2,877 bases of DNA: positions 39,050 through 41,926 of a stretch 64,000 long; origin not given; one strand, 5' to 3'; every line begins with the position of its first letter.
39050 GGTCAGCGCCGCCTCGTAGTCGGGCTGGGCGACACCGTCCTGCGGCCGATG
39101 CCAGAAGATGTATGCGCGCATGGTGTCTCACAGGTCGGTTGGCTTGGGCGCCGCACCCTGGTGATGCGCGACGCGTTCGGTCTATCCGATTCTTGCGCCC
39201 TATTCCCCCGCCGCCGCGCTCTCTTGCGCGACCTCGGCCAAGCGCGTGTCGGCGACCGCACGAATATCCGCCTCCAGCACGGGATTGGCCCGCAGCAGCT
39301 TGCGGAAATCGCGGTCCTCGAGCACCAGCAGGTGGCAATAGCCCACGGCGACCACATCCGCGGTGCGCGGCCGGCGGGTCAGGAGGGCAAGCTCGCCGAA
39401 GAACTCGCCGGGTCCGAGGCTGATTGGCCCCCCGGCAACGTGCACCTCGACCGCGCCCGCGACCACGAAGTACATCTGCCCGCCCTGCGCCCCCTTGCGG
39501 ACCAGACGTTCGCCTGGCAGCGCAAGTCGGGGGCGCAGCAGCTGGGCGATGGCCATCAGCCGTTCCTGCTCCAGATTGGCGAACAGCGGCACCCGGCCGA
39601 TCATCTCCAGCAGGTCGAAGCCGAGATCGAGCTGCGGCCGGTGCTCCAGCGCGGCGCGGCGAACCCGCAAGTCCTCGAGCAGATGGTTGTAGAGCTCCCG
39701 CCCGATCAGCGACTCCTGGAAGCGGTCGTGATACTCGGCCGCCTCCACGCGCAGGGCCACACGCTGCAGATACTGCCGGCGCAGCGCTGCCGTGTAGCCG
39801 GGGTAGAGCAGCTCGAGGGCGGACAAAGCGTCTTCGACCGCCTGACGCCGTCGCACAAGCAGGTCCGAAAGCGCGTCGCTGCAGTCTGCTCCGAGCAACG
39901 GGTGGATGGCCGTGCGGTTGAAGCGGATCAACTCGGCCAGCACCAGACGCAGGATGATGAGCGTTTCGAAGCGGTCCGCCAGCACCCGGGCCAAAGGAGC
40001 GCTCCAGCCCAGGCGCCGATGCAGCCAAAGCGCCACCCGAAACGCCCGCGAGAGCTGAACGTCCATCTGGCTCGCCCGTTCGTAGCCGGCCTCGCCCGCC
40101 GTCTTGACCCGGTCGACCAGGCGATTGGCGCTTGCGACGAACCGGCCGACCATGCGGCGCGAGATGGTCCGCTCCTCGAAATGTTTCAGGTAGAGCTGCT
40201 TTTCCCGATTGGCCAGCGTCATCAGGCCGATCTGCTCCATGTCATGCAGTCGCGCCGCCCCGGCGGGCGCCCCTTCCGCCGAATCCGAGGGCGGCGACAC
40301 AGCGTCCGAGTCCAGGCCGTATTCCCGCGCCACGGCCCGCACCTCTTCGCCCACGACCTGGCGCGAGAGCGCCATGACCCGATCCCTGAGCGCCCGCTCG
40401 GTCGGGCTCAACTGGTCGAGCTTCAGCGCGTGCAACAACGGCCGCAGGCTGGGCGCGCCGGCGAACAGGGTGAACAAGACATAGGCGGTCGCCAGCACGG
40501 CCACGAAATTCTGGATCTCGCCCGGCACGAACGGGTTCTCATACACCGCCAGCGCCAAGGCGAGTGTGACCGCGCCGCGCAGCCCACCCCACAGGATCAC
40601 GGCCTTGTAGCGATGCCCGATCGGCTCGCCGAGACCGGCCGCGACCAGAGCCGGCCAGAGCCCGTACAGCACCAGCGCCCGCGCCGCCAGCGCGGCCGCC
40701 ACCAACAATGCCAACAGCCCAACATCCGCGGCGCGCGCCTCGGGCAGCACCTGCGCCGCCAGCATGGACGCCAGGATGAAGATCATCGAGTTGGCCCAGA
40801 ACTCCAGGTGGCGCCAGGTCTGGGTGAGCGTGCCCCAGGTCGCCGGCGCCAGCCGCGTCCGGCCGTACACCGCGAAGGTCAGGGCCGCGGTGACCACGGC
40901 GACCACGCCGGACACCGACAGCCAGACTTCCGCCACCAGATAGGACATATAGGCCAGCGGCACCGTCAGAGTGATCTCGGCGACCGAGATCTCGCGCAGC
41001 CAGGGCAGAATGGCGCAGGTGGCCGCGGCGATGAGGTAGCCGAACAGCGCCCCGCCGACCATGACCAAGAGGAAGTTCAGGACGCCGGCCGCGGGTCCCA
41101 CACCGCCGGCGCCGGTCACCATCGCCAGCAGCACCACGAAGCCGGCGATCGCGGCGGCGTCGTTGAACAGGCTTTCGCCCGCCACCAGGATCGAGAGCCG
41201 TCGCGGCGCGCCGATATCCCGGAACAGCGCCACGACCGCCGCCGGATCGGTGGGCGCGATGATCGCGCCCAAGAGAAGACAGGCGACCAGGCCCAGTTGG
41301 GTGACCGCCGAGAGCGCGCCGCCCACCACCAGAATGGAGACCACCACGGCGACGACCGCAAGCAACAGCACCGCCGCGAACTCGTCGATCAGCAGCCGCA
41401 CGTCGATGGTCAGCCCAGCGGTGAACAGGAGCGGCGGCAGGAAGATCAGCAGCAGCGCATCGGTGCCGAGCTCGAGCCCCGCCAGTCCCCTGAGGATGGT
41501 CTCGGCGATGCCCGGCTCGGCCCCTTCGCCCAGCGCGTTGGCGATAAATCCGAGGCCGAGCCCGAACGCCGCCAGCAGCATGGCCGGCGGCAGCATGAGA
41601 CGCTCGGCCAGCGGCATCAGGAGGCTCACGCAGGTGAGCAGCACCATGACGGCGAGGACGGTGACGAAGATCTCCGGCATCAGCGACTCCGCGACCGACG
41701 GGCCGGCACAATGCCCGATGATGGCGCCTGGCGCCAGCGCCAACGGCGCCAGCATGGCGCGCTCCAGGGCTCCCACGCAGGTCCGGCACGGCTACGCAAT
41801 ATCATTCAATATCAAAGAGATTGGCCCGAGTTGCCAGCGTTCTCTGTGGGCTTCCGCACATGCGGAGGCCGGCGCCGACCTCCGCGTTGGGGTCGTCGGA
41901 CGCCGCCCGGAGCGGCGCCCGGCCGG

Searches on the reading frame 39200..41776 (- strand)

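Call 69: search_protein_families(library=pfam, proteins=[window:39200-41776:-], max_evalue=0.001)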
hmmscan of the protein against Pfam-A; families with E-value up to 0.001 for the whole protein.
window:39200-41776:- (858 aa): 2 families
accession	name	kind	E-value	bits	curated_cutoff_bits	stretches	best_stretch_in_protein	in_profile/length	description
PF00999.27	Na_H_Exchanger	-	1.2e-49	169.6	26.2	1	51-448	4-373/375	Sodium/hydrogen exchanger, transmembrane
PF00027.35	cNMP_binding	-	8.4e-18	64.6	27.5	1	754-831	6-89/89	Cyclic nucleotide-binding domain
